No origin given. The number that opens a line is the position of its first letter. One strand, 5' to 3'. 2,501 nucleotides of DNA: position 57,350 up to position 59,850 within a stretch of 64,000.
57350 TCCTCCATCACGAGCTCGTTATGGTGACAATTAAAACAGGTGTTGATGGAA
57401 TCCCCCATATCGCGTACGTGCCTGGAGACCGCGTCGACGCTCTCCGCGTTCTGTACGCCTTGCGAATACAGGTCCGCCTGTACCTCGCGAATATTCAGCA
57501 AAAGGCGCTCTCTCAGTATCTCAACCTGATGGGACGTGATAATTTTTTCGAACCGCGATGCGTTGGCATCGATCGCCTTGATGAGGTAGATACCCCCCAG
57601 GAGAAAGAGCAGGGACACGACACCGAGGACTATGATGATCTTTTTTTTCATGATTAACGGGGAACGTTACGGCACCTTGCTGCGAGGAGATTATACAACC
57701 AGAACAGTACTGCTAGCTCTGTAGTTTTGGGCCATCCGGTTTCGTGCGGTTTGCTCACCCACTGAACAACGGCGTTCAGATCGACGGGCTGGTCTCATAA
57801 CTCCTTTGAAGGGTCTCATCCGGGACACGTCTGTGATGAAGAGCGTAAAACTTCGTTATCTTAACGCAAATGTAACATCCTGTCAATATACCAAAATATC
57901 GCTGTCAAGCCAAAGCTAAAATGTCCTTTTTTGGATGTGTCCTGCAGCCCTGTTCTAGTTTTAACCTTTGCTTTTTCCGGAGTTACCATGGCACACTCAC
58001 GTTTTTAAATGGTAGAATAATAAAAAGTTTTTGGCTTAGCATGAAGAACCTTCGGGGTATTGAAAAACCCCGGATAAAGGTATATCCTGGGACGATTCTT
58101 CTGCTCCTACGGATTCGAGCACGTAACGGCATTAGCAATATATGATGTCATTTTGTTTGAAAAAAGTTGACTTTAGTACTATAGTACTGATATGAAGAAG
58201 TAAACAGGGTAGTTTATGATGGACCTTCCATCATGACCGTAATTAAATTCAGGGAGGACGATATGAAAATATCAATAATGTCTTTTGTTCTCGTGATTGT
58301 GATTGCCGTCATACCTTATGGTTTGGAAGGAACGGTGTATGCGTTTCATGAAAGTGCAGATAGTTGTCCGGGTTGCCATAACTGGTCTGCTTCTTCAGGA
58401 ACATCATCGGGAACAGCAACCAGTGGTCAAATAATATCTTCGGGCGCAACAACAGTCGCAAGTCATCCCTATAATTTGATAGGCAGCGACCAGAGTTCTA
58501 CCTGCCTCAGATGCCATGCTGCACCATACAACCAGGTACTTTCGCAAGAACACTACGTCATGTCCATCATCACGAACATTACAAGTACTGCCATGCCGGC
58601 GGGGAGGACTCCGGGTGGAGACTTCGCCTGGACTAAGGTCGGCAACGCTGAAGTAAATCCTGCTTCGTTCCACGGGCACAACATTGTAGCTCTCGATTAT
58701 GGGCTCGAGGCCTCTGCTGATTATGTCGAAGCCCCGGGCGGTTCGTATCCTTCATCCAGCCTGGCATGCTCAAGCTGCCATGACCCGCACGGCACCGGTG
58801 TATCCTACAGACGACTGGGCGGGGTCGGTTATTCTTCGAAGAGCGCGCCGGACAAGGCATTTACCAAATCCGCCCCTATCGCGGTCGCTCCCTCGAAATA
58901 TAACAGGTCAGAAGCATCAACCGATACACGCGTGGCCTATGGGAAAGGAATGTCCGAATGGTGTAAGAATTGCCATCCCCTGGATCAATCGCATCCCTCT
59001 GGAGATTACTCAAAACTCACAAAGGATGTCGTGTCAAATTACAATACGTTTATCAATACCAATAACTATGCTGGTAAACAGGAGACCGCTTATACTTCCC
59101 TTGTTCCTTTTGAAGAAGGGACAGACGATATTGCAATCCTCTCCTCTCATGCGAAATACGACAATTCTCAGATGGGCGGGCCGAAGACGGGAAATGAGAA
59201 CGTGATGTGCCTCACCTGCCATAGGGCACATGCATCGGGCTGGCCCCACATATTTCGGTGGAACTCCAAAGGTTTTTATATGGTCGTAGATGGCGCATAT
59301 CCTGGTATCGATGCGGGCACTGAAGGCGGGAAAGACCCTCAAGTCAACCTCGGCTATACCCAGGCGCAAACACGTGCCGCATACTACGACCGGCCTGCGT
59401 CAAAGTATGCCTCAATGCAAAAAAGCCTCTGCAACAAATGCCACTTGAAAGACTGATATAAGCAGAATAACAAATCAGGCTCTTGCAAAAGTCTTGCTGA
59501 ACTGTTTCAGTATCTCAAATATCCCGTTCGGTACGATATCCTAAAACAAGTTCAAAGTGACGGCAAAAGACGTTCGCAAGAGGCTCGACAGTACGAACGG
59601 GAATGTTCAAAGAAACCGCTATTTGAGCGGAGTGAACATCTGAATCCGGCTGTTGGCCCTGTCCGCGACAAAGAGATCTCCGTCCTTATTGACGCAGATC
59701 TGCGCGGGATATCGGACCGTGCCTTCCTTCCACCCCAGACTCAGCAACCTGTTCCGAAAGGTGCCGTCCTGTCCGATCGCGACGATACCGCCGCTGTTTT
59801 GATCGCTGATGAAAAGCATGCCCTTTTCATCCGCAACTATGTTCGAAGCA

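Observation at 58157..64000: OmcS-type nanowire cytochrome locus with an NHL propeller and two giant multihaem cytochromes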

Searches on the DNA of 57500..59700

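Call 71: search_rna_families(source=window, start=57500, end=59700, threshold=evalue, max_evalue=1)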
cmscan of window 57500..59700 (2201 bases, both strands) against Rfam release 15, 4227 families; matches with E-value up to 1: 0.
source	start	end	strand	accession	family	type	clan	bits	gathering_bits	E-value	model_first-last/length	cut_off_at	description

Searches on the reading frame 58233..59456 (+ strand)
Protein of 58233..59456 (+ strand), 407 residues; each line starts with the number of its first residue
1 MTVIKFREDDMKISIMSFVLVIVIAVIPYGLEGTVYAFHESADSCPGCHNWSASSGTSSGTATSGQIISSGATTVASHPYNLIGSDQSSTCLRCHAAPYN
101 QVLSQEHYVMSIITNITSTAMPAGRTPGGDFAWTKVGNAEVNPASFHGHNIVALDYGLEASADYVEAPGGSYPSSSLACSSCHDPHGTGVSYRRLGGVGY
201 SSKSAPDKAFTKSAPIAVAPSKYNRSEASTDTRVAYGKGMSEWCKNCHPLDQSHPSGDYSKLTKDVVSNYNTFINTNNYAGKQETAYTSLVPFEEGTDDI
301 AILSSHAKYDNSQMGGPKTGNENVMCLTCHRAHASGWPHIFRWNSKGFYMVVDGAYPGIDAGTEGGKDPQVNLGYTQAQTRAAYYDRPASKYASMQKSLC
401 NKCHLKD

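Call 4: search_solved_structures(query=window:58263-59456:+, max_evalue=10, show_alignments=3)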
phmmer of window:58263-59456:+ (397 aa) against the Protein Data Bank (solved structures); distinct sequences matched with E-value up to 10: 4.
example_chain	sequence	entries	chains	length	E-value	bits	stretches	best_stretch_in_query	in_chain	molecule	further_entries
6ef8_A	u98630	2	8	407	6.1e-71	242.8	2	169-397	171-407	C-type cytochrome OmcS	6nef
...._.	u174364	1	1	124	0.08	15.3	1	59-120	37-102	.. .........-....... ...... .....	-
9jni_A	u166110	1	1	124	0.08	15.3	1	59-120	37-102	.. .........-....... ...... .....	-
6hv8_A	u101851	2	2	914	2.4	10.4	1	79-108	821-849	DNA polymerase epsilon catalytic subunit A | DNA polymerase epsilon catalytic subunit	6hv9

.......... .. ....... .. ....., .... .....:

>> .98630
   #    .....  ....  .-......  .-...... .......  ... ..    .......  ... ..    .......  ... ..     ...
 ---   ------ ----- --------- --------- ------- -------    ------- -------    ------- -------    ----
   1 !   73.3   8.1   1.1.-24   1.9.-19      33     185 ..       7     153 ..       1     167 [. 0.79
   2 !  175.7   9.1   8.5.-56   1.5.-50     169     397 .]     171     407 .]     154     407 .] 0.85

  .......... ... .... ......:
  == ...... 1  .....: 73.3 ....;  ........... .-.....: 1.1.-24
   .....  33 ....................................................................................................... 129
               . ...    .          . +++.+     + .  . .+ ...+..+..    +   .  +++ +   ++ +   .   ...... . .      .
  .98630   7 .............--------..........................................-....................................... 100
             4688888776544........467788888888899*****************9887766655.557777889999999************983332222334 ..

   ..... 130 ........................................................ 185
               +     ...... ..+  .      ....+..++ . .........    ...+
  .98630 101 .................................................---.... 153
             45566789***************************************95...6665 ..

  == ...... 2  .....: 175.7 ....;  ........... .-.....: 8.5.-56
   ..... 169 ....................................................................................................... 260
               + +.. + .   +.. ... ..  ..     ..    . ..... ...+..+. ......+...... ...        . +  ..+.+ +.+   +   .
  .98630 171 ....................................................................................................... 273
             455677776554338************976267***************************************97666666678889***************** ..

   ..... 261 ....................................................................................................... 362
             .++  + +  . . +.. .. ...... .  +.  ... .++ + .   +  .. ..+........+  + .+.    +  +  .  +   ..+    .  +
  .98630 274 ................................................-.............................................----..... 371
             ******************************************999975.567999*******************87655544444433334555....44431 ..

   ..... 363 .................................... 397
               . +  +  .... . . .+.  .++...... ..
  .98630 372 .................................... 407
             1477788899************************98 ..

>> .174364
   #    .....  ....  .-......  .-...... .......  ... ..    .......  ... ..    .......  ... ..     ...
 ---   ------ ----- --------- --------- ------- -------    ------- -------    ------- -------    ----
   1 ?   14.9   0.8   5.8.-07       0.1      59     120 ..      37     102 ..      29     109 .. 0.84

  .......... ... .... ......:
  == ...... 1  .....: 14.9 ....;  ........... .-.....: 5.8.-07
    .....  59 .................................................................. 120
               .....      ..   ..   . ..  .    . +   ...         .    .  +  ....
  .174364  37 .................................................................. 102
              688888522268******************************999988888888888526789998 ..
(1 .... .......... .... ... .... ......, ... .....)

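Call 5: search_protein_families(library=pfam, proteins=[window:58263-59456:+], max_evalue=1)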
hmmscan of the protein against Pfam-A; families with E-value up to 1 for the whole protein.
window:58263-59456:+ (397 aa): 8 families
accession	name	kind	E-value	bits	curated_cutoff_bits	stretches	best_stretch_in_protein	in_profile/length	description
PF09699.15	Paired_CXXCH_1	-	2.7e-08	33.8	20.6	2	168-178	8-18/41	Doubled CXXCH motif (Paired_CXXCH_1)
PF13442.11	Cytochrome_CBB3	-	9.5e-06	26.3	27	0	79-116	12-53/68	Cytochrome C oxidase, cbb3-type, subunit III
PF22113.1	Mtrc-MtrF_II-IV_dom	-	2.3e-05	24.5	30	2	27-92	76-134/176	Outer membrane cytochrome MtrC/MtrF-like, domains II/IV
PF14537.11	Cytochrom_c3_2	-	0.00056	20.8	25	0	308-324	52-68/79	Cytochrome c3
PF14522.11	Cytochrome_C7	-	0.0084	16.4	24.8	0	32-87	13-50/67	Cytochrome c7 and related cytochrome c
PF03264.19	Cytochrom_NNT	-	0.015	15.5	24.1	0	168-245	67-139/174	NapC/NirT cytochrome c family, N-terminal region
PF22678.1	Cytochrom_c_NrfB-like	-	0.037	14.9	27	0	65-89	29-44/89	Cytochrome c-type protein NrfB-like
PF00034.26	Cytochrom_C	-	0.73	11.6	21.3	1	168-202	11-47/90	Cytochrome c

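Call 6: search_protein_families(library=ncbifam, proteins=[window:58263-59456:+], max_evalue=1)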
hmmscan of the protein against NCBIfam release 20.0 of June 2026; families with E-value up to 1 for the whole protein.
window:58263-59456:+ (397 aa): 6 families
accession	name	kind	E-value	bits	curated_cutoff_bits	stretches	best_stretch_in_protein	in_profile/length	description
TIGR03508.1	decahem_SO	subfamily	2.8e-06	27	192.2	2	232-328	35-109/258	DmsE family decaheme c-type cytochrome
TIGR01905.1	paired_CXXCH_1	subfamily_domain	5.3e-06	26.3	25.2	2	167-178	7-18/41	doubled CXXCH domain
TIGR03153.1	cytochr_NrfH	equivalog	0.00039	20.5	134.2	0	6-42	3-38/138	cytochrome c nitrite reductase small subunit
NF041028.1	decahem_GSU2203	exception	0.22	10.7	325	0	166-180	174-188/317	GSU2203 family decaheme c-type cytochrome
TIGR04315.1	octaheme_Shew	subfamily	0.39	9.7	375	0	293-323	76-106/440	tetrathionate reductase family octaheme c-type cytochrome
TIGR03146.1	cyt_nit_nrfB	equivalog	0.68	10.2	166.6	0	230-323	10-94/145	cytochrome c nitrite reductase pentaheme subunit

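Call 7: find_encoding_contigs(protein=window:58263-59456:+, flank=10000, max_places=6)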
Protein window:58263-59456:+ (397 aa): no gene with exactly this product is on record in the collection.

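Call 12: find_encoding_contigs(protein=window:58233-59456:+, flank=10000, max_places=6)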
Protein window:58233-59456:+ (407 aa): no gene with exactly this product is on record in the collection.

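Call 13: find_homologous_proteins(query=window:58263-59456:+, max_evalue=0.00001)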
Query window:58263-59456:+ (397 aa): 4019 proteins with E <= 0.00001 among 7785 candidates; the best 120 are listed.
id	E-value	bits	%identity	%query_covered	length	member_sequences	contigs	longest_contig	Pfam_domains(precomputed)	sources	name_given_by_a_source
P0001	4.9e-254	861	93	100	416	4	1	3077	PF09699.16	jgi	-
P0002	2.6e-194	664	72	100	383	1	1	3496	PF09699.16,PF14537.12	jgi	jgi:hypothetical protein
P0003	3.7e-173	594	86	75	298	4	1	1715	PF09699.16,PF13442.12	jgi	jgi:hypothetical protein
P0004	3.7e-102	361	46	99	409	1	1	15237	PF09699.16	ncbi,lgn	-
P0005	1.7e-99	352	47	93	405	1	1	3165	PF09699.16,PF14522.12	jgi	jgi:hypothetical protein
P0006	4.1e-98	347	45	99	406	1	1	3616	PF09699.16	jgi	jgi:hypothetical protein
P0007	6.3e-98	347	51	82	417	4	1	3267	PF09699.16,PF14537.12,PF14522.12,PF22113.2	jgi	jgi:hypothetical protein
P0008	8.6e-98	346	51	82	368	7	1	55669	PF09699.16,PF14537.12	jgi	jgi:hypothetical protein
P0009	1.6e-97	345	51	82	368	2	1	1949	PF09699.16,PF14537.12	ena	-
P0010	5.6e-97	343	50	82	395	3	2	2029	PF09699.16,PF14537.12,PF14522.12,PF22113.2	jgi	jgi:cytochrome c553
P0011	6.2e-97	343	50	82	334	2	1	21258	PF09699.16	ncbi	ncbi:MAG: cytochrome C [Nitrospirota bacterium]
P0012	7.8e-96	340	46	97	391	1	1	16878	PF09699.16,PF14537.12,PF22113.2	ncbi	-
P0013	1.3e-95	339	44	100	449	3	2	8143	PF09699.16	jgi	jgi:hypothetical protein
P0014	1.5e-95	339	44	97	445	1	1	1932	PF09699.16,PF22113.2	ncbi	-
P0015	2.2e-95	338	42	100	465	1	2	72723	PF09699.16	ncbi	-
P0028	1.3e-93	332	44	99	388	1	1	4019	PF09699.16,PF14537.12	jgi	jgi:hypothetical protein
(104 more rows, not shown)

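Call 15: find_encoding_contigs(protein=P0001, flank=10000, max_places=4)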
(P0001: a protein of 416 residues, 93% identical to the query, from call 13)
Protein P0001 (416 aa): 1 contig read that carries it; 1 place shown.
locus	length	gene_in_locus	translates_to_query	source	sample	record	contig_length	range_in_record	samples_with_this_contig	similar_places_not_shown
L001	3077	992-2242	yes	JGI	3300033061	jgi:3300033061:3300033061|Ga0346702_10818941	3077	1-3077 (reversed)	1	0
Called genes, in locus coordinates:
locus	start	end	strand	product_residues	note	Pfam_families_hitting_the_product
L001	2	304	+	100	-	?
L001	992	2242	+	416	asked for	PF09699:Paired_CXXCH_1 (faint)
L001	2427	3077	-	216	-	?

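Call 16: find_encoding_contigs(protein=P0002, flank=10000, max_places=4)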
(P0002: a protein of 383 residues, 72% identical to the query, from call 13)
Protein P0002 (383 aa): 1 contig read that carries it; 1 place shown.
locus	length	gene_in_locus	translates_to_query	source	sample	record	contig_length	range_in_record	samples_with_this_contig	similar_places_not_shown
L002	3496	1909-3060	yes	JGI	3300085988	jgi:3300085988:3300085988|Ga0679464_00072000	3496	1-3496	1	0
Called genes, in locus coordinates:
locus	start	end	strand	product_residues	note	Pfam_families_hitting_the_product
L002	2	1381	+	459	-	?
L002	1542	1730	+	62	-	-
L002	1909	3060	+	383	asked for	PF14537:Cytochrom_c3_2 (faint), PF09699:Paired_CXXCH_1 (faint)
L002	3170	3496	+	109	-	?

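Call 20: find_related_loci(query=A1, collection=genome_contigs, flank=10000)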
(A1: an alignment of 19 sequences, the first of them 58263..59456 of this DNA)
Query A1 (397 aa) in genome_contigs; peptide patterns used: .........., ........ (x = any residue, [..] = any of these).
599 stretches matched a pattern (row limit reached: there are more); 162 encode a relative of the query (tblastn E <= 1e-3); the best 80 are kept; 80 distinct loci.
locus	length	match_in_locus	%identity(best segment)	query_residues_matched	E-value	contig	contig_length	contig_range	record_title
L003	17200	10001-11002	50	72-397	2e-103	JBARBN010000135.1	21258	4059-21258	MAG: Nitrospirota bacterium isolate MFD05764_ilm_asm_bin136 k127_1906610, whole genome shotgun sequence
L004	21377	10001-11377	41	5-397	5e-103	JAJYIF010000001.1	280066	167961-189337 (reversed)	MAG: Nitrospirae bacterium isolate DBS2-1.bin112 NODE_34_length_280066_cov_3.000118, whole genome shotgun sequence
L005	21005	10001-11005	48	71-397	4e-99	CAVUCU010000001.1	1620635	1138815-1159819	MAG: Nitrospirota bacterium isolate MFD05442.bin.1.86 genome assembly, contig: contig_11041, whole genome shotgun sequen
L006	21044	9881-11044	43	1-397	5e-96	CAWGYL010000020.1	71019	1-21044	MAG: Nitrospirota bacterium isolate MFD01716.bin.1.191 genome assembly, contig: contig_90190, whole genome shotgun seque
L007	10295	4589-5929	41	10-397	2e-95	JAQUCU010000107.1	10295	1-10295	MAG: Desulfuromonadaceae bacterium isolate STCSWMC_138 NODE_19665_length_10295_cov_3.605527_ST_CSWMC, whole genome shotg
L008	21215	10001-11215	41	1-397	2e-93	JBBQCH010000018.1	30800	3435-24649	MAG: Geobacterales bacterium isolate Co_metawrap_1265 Cmw_1265_k141_6514093_length_30800_cov_15.9980, whole genome shotg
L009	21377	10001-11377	41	10-397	4e-93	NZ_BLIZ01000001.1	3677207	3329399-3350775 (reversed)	Geobacter sp. AOG1 scaffold1, whole genome shotgun sequence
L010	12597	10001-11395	40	1-397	2e-93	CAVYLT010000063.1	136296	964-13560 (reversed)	MAG: Nitrospirota bacterium isolate MFD01299.bin.2.211 genome assembly, contig: contig_38508, whole genome shotgun seque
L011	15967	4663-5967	41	2-397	2e-90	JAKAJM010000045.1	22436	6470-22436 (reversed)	MAG: Nitrospirae bacterium isolate WY3.bin97 NODE_3683_length_22436_cov_1.642700, whole genome shotgun sequence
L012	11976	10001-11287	40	10-397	2e-90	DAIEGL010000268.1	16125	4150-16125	MAG TPA_asm: Geobacter sp. isolate clean984 k141_2618135, whole genome shotgun sequence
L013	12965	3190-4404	38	1-397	8e-88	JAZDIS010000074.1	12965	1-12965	MAG: Pseudomonadota bacterium isolate MEGAHIT-group-0.419 k141_4429771, whole genome shotgun sequence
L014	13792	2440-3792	40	1-396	2e-87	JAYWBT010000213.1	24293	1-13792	MAG: Deltaproteobacteria bacterium isolate GL93_UP_metabinner_28_sub GL93_UP_metabinner_28_sub_212, whole genome shotgun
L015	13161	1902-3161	40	1-397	1e-86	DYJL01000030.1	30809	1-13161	MAG TPA_asm: Nitrospira japonica isolate FI88_42_154 Afr_mines_FI88_573_length_30809_cov_69_201925, whole genome shotgun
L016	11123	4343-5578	39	23-397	8e-87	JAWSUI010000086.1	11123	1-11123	MAG: Deferrisomatales bacterium isolate B4G8CH4-07 NODE_1358_length_11123_cov_8.748735, whole genome shotgun sequence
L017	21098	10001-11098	42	69-397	2e-86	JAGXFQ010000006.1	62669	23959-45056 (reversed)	MAG: Desulfobulbaceae bacterium isolate LH_M19 k141_225901, whole genome shotgun sequence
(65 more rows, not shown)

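Call 60: predict_structure(alignment_id=A2)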
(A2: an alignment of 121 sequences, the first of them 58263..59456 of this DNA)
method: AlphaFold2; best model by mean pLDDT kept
length: 397 residues; sequences in the alignment: 121
mean_pLDDT: 83.1   pTM: 0.84
mean pLDDT of the five models: 83.1, 81.7, 76.4, 75.6, 74.4
residues with pLDDT >= 90: 223; 70-90: 95; 50-70: 41; < 50: 38
segments of 3 or more residues with pLDDT < 50: 1-4, 17-27, 47-65, 180-182
pLDDT, mean of each block of 10 residues (from residue 1): 50 51 46 77 54 44 52 91 88 78 78 92 88 88 92 85 91 78 78 87 92 94 95 87 74 93 94 97 95 96 93 92 93 87 96 94 94 97 93 81
secondary structure, 60 per line:
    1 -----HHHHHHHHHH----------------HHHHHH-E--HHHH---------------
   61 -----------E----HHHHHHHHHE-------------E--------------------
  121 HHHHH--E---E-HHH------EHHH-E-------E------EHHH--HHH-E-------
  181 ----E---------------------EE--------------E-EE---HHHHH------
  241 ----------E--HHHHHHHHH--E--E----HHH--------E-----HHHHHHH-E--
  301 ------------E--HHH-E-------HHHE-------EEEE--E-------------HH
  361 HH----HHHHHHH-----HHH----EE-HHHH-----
elements in order: H6-15 H32-37 H42-45 H77-85 H121-125 H230-234 H254-262 H290-296 E339-342 H359-362 H367-373 H389-392

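Call 64: fold_search(model_id=the predicted structure, library=pdb)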
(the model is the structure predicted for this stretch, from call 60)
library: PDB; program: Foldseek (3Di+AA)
matches with E <= 10: 1; with E <= 0.001: 1
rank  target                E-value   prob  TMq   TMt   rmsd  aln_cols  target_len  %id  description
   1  6ef8_A                3.0e-29  1.00  0.75  0.73   4.7       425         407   36  Cryo-EM of the OmcS nanowires from Geobacter sulfurreducens (released 2019-04-10)
